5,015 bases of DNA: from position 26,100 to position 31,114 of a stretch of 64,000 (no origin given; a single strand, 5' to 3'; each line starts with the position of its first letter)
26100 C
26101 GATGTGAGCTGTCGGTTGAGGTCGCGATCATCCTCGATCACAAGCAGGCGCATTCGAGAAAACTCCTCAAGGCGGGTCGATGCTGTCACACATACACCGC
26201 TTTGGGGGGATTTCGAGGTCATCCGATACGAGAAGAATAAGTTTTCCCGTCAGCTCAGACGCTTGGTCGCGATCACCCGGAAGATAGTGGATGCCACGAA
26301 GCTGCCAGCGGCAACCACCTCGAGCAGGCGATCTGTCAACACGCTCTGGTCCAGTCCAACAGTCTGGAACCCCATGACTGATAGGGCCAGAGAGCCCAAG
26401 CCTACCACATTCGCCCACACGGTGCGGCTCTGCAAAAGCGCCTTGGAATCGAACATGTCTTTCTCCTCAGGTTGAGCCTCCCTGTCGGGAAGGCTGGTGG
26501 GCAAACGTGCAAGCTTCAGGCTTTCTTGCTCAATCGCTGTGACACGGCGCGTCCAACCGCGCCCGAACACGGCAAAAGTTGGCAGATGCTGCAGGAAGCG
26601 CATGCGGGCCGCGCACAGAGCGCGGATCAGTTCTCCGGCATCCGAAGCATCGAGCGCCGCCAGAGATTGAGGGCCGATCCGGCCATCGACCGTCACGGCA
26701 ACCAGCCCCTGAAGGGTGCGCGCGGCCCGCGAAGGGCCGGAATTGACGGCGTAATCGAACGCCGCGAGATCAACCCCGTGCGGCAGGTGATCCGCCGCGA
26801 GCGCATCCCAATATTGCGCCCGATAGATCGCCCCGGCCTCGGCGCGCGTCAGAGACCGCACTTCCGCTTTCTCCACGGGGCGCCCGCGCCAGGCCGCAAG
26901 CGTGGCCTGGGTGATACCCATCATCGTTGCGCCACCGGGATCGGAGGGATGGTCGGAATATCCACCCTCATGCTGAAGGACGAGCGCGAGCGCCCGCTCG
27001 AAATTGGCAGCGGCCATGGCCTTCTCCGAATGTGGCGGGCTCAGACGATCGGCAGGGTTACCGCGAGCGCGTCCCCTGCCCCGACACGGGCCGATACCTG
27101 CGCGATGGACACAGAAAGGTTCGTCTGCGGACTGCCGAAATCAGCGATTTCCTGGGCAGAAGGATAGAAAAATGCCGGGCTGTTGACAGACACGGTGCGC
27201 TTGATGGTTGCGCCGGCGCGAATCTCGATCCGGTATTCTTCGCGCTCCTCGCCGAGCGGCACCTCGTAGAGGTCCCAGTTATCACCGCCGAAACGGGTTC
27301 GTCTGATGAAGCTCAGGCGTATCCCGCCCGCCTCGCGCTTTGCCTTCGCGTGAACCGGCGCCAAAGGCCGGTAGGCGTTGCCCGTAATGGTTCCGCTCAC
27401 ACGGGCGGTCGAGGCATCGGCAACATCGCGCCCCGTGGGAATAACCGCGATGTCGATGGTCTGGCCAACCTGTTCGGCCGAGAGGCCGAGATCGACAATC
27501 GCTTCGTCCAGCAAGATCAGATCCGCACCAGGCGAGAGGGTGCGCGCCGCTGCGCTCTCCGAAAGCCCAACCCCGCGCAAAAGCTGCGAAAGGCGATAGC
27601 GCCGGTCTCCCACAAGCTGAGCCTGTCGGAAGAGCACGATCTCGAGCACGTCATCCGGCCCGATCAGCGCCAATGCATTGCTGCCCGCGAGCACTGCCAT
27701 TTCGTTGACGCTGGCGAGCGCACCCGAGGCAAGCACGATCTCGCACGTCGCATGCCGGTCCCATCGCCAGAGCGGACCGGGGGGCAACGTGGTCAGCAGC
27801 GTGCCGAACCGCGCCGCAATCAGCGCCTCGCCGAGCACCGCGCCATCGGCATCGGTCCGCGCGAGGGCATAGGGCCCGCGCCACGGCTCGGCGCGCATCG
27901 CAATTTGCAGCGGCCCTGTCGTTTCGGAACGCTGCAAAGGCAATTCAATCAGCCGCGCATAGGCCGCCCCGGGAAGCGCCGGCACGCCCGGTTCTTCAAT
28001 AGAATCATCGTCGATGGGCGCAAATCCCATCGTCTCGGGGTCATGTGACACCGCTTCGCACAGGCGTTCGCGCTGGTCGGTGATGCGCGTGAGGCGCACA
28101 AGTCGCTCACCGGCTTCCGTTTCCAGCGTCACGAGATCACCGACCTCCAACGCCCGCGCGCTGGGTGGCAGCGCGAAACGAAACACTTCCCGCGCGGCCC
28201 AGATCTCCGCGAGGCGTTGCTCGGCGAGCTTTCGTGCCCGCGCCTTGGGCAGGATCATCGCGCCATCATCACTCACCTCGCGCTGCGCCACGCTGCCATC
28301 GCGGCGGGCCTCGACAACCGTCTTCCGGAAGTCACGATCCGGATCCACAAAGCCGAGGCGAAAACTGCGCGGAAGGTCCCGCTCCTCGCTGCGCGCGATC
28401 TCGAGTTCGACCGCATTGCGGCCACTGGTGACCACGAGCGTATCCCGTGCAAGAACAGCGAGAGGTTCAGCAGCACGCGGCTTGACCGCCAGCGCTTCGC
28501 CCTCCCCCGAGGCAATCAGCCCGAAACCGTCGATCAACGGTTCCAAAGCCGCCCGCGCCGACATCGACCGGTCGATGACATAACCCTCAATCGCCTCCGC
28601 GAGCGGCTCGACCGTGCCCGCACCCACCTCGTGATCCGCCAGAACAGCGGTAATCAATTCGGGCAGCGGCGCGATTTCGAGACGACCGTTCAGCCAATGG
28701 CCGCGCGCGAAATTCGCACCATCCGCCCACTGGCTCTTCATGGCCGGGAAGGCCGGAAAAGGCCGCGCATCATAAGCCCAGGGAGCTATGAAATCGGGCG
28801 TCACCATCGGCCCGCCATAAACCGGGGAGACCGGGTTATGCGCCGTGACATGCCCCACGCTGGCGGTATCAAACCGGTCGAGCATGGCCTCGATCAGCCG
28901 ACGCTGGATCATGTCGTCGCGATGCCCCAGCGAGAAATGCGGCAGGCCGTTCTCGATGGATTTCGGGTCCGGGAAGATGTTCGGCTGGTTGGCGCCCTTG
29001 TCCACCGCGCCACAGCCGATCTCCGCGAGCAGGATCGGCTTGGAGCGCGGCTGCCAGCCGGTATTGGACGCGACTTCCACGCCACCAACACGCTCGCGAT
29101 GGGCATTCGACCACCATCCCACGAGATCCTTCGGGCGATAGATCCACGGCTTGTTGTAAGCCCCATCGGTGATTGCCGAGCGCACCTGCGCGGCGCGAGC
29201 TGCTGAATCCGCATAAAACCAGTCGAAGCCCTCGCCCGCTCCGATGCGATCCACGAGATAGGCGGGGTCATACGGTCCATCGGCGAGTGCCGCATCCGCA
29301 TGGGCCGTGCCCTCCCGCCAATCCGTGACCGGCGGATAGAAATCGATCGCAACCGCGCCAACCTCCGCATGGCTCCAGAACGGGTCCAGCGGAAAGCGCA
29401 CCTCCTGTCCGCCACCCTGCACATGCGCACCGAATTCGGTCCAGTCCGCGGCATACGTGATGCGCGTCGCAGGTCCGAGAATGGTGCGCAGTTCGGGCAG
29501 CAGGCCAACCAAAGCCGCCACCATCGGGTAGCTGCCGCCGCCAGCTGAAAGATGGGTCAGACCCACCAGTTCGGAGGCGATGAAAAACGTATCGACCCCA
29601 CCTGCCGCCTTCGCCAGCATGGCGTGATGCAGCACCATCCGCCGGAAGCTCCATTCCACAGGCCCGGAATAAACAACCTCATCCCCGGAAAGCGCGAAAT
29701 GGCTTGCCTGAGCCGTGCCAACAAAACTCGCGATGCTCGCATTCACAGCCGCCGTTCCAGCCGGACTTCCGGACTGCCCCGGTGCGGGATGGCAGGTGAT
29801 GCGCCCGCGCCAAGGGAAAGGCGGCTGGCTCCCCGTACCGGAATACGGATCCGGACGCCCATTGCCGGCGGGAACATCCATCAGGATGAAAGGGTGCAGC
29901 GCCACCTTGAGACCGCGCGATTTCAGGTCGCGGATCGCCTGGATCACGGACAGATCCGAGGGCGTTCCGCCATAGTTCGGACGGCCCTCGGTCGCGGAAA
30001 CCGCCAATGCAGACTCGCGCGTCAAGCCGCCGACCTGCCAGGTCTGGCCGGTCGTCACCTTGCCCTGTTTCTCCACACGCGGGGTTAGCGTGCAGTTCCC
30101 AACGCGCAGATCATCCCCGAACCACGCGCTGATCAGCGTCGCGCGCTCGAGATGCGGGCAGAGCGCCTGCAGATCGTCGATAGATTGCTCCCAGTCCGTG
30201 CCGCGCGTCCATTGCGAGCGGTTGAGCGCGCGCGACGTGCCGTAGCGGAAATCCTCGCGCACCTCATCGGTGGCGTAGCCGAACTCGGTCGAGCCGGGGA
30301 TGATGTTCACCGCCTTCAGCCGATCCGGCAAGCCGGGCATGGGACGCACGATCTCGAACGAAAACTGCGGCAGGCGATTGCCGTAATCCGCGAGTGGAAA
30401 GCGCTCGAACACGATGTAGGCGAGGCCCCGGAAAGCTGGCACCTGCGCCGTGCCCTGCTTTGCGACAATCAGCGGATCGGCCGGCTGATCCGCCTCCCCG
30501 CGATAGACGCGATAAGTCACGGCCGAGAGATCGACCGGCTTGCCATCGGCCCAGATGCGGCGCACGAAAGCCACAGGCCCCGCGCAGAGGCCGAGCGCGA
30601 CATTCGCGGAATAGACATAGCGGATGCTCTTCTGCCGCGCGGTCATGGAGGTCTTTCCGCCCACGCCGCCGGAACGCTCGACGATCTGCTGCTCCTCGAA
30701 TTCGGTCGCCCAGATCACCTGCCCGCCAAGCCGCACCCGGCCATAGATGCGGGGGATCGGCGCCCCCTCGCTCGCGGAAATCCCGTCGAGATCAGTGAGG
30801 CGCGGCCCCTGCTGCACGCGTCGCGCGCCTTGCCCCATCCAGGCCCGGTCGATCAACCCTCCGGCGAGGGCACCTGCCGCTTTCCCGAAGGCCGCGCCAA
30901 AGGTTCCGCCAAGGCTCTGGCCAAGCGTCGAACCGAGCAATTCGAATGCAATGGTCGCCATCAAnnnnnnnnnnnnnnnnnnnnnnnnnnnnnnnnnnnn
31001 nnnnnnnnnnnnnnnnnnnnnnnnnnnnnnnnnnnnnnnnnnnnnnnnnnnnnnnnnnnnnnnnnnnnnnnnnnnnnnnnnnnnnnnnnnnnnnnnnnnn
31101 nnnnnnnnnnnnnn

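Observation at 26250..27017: Endolysin and holin-like protein encoded in one reading frame with an internal start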

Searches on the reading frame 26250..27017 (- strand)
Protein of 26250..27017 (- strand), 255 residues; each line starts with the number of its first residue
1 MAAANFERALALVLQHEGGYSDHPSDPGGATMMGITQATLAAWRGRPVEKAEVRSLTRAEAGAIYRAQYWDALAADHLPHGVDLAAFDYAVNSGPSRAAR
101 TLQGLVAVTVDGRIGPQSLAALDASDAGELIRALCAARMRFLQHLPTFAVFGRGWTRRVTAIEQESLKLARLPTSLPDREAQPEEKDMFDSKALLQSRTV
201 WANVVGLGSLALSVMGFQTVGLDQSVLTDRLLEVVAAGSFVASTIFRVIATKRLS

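Call 3: search_protein_families(library=pfam, proteins=[window:26250-27017:-], max_evalue=1)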
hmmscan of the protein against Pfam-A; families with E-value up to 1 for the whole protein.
window:26250-27017:- (255 aa): 2 families
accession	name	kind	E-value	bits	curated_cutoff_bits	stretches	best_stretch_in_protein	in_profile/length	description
PF05838.17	Glyco_hydro_108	-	9.3e-31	106.6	21.2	1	11-94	2-85/85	Glycosyl hydrolase 108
PF09374.15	PG_binding_3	-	2.9e-07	31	24.6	1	99-159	3-75/76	Predicted Peptidoglycan domain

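Call 4: search_protein_families(library=phrogs, proteins=[window:26250-27017:-], max_evalue=1)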
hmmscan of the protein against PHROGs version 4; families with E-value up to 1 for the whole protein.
window:26250-27017:- (255 aa): 2 families
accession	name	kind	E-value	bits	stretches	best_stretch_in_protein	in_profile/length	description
phrog_315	-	lysis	6.7e-53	181.2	1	3-176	332-501/677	endolysin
phrog_12853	-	unknown function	4.3e-20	73.5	1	5-123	2-130/131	-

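Call 5: search_protein_families(library=ncbifam, proteins=[window:26250-27017:-], max_evalue=1)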
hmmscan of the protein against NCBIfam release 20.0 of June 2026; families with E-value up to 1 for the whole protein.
window:26250-27017:- (255 aa): 1 family
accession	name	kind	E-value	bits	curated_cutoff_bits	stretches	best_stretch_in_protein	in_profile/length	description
NF040573.1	holin_dep_muram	equivalog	3.9e-19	69.2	240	1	13-125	8-129/200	holin-associated N-acetylmuramidase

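Call 7: find_homologous_proteins(query=window:26250-27017:-)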
Query window:26250-27017:- (255 aa): 5393 proteins with E <= 0.001 among 8000 candidates; the best 120 are listed.
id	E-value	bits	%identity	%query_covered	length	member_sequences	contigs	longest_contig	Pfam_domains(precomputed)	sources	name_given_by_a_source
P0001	6.6e-160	548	100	100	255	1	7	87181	PF09374.16,PF05838.18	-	-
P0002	6.1e-120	417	76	100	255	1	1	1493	PF09374.16,PF05838.18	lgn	-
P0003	7.8e-120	417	76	100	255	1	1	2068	PF05838.18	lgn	-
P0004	4.5e-118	411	75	100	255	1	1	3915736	PF09374.16,PF05838.18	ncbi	-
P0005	4.9e-117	408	76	100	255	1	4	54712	PF09374.16,PF05838.18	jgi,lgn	jgi:lysozyme family protein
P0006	8.5e-115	400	74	100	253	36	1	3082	PF09374.16,PF05838.18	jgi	-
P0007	2.6e-114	399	72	100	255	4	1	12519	PF09374.16,PF05838.18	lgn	-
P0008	5.5e-95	335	71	87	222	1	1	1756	PF09374.16,PF05838.18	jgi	jgi:lysozyme family protein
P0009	3.5e-94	333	61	100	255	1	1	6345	PF09374.16,PF05838.18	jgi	jgi:lysozyme family protein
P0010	4.8e-94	332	61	100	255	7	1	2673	PF09374.16,PF05838.18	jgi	jgi:lysozyme family protein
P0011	1.4e-93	331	60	100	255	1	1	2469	PF09374.16,PF05838.18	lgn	-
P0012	3.4e-93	330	62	100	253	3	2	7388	PF09374.16,PF05838.18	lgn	-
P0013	6.7e-93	329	62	100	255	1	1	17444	PF09374.16,PF05838.18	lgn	-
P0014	1.9e-91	324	60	100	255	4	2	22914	PF09374.16,PF05838.18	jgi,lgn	jgi:lysozyme family protein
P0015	6.0e-91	322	62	100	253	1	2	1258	PF09374.16,PF05838.18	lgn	-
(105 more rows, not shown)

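Call 56: search_solved_structures(query=window:26250-27017:-, max_evalue=0.001, show_alignments=2)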
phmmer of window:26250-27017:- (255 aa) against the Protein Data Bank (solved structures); distinct sequences matched with E-value up to 0.001: 6.
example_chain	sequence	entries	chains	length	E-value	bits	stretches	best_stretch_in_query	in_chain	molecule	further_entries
7dnp_A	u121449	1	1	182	8.1e-52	179.4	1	1-171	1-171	Secretion activator protein, hypothetical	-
2is5_A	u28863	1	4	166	5.5e-31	111.2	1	4-160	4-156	Hypothetical protein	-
2ikb_A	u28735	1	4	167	8.6e-31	110.6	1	6-160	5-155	Hypothetical protein NMB1012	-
6v40_A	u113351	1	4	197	2.4e-12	50.2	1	8-143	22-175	PG_binding_3 domain-containing protein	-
6v3z_A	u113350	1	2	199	2.9e-11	46.7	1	13-122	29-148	Sen1395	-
2nr7_A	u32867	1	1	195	3.1e-10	43.3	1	2-148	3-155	Secretion activator protein, putative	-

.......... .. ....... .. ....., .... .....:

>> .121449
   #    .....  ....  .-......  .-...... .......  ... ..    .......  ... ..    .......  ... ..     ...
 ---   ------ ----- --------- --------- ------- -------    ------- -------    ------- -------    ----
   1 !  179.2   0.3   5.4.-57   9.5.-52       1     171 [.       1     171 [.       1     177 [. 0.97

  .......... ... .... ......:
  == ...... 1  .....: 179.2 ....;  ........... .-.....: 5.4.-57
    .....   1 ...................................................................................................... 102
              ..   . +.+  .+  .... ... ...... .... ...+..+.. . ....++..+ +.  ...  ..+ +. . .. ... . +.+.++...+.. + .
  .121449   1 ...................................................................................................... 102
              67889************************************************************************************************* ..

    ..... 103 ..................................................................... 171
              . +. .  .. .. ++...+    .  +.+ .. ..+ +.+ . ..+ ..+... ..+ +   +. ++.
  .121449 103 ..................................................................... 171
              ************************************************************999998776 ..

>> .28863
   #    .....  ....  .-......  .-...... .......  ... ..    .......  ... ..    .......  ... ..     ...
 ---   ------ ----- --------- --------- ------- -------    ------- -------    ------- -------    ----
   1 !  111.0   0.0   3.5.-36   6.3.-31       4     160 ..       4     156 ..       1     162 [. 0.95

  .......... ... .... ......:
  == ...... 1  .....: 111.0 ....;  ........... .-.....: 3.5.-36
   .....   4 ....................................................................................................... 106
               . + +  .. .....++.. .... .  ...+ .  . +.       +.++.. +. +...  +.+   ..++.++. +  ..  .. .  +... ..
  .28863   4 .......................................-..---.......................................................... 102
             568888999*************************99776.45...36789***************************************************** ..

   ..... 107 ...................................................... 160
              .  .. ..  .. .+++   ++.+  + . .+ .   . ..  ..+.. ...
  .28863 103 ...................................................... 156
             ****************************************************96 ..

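Call 59: predict_structure(alignment_id=A3)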
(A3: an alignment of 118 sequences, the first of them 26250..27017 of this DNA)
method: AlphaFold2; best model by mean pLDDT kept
length: 255 residues; sequences in the alignment: 118
mean_pLDDT: 83.8   pTM: 0.66
mean pLDDT of the five models: 83.8, 83.5, 83.0, 81.5, 80.5
residues with pLDDT >= 90: 155; 70-90: 41; 50-70: 39; < 50: 20
segments of 3 or more residues with pLDDT < 50: 180-194
pLDDT, mean of each block of 10 residues (from residue 1): 82 91 83 95 97 96 97 96 98 97 98 97 97 98 93 95 97 64 40 48 68 59 62 76 79 64
secondary structure, 60 per line:
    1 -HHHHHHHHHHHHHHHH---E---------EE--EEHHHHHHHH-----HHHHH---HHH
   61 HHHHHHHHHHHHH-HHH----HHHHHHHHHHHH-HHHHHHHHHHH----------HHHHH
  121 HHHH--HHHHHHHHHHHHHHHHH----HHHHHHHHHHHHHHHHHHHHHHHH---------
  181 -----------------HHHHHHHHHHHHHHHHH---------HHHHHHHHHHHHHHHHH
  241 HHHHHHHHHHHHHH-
elements in order: H2-17 H37-44 H50-54 H58-73 H82-93 H95-105 H116-124 H127-143 H148-171 H198-214 H224-254

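Call 80: fold_search(model_id=the predicted structure, library=pdb)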
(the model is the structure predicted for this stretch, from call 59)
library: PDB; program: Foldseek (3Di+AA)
matches with E <= 10: 250; with E <= 0.001: 15
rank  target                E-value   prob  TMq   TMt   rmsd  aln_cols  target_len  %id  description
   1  7dnp                  1.3e-17  1.00  0.63  0.90   2.1       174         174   49  Structure of Brucella abortus SagA (released 2021-06-23)
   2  2ikb_A                7.2e-09  1.00  0.53  0.78   3.5       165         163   39  Crystal Structure of a Protein of Unknown Function NMB1012 from Neisseria meningitidis (released 2006-11-21)
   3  2ikb_D                1.5e-08  1.00  0.52  0.77   3.5       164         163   39  Crystal Structure of a Protein of Unknown Function NMB1012 from Neisseria meningitidis (released 2006-11-21)
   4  2ikb_C                3.4e-08  1.00  0.51  0.75   3.7       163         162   39  Crystal Structure of a Protein of Unknown Function NMB1012 from Neisseria meningitidis (released 2006-11-21)
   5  2is5_A                5.3e-08  1.00  0.52  0.79   3.4       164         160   38  Crystal structure of 3 residues truncated version of protein NMB1012 from Neisseria meningitides (released 2006-11-14)
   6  2ikb_B                7.7e-08  1.00  0.50  0.78   3.5       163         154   37  Crystal Structure of a Protein of Unknown Function NMB1012 from Neisseria meningitidis (released 2006-11-21)
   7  2is5_D                2.8e-07  1.00  0.47  0.77   3.6       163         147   34  Crystal structure of 3 residues truncated version of protein NMB1012 from Neisseria meningitides (released 2006-11-14)
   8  2is5_B                3.1e-07  1.00  0.48  0.77   3.7       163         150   35  Crystal structure of 3 residues truncated version of protein NMB1012 from Neisseria meningitides (released 2006-11-14)
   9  6v3z_A                1.1e-06  1.00  0.47  0.64   3.9       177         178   30  Structure of Salmonella enteritidis Sen1395 (released 2020-01-29)
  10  6v40_C                1.4e-06  1.00  0.44  0.57   4.9       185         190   30  Structure of Salmonella Typhi TtsA (released 2020-01-29)
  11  6v40_A                2.9e-06  1.00  0.45  0.58   4.8       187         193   31  Structure of Salmonella Typhi TtsA (released 2020-01-29)
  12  6v40_B                7.7e-06  1.00  0.45  0.58   4.9       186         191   31  Structure of Salmonella Typhi TtsA (released 2020-01-29)
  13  2is5_C                1.4e-05  1.00  0.38  0.69   9.9       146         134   31  Crystal structure of 3 residues truncated version of protein NMB1012 from Neisseria meningitides (released 2006-11-14)
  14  6v3z_B                2.1e-05  1.00  0.46  0.63   4.0       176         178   31  Structure of Salmonella enteritidis Sen1395 (released 2020-01-29)
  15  2nr7                  2.1e-04  1.00  0.45  0.57   8.6       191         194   24  Structural Genomics, the crystal structure of putative secretion activator protein from Porphyromonas gingivalis W83 (released 2006-12-05)
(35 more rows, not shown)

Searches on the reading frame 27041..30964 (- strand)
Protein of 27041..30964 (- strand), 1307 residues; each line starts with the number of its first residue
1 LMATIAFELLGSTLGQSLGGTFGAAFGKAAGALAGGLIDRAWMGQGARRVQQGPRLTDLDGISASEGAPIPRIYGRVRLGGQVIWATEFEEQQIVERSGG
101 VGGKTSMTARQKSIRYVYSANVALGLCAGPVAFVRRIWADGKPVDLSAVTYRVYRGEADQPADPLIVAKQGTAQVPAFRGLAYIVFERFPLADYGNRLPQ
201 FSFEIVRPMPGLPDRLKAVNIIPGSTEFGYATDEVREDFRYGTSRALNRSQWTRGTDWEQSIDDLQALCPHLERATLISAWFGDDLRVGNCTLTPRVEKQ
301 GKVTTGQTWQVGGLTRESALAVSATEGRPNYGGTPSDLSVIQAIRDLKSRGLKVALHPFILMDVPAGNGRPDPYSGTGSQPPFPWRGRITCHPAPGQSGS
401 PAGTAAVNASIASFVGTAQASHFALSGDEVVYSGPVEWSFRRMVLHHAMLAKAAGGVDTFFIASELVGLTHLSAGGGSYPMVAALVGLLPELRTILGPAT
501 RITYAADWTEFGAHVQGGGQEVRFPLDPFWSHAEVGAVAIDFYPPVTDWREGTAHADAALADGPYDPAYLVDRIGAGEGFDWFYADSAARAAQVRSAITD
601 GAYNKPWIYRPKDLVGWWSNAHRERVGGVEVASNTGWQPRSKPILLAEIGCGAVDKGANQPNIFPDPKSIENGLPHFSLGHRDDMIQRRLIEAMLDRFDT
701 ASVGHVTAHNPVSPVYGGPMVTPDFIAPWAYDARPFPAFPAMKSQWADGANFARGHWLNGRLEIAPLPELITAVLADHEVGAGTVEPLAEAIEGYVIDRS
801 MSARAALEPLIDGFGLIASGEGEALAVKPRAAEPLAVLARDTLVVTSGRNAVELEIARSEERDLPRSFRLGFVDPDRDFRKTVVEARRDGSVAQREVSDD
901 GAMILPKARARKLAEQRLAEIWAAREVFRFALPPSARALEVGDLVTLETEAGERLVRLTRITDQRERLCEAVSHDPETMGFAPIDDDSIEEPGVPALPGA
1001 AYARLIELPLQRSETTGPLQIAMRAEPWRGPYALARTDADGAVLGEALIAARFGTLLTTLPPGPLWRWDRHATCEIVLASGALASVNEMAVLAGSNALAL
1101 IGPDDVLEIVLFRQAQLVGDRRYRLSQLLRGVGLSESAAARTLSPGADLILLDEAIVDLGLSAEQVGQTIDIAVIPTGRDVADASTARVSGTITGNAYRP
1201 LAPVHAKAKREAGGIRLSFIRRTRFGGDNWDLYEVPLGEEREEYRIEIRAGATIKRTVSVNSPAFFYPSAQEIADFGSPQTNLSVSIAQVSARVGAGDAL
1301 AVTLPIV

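Call 8: search_protein_families(library=pfam, proteins=[window:27041-30964:-], max_evalue=0.001)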
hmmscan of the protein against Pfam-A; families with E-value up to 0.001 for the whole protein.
window:27041-30964:- (1307 aa): 4 families
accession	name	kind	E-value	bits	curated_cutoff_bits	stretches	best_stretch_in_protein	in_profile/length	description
PF13547.12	GTA_TIM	-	7.9e-123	410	27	1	438-740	1-299/299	GTA TIM-barrel-like domain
PF13550.12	Phage-tail_3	-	2.7e-30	105.8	23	1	798-963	1-164/164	Putative phage tail protein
PF23666.2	Rcc01698_C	-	4.8e-24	85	27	1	1051-1148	1-96/98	Rcc01698-like, C-terminal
PF22612.2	GH113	-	0.00042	20.2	27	0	331-360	52-81/289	Glycoside Hydrolase Family 113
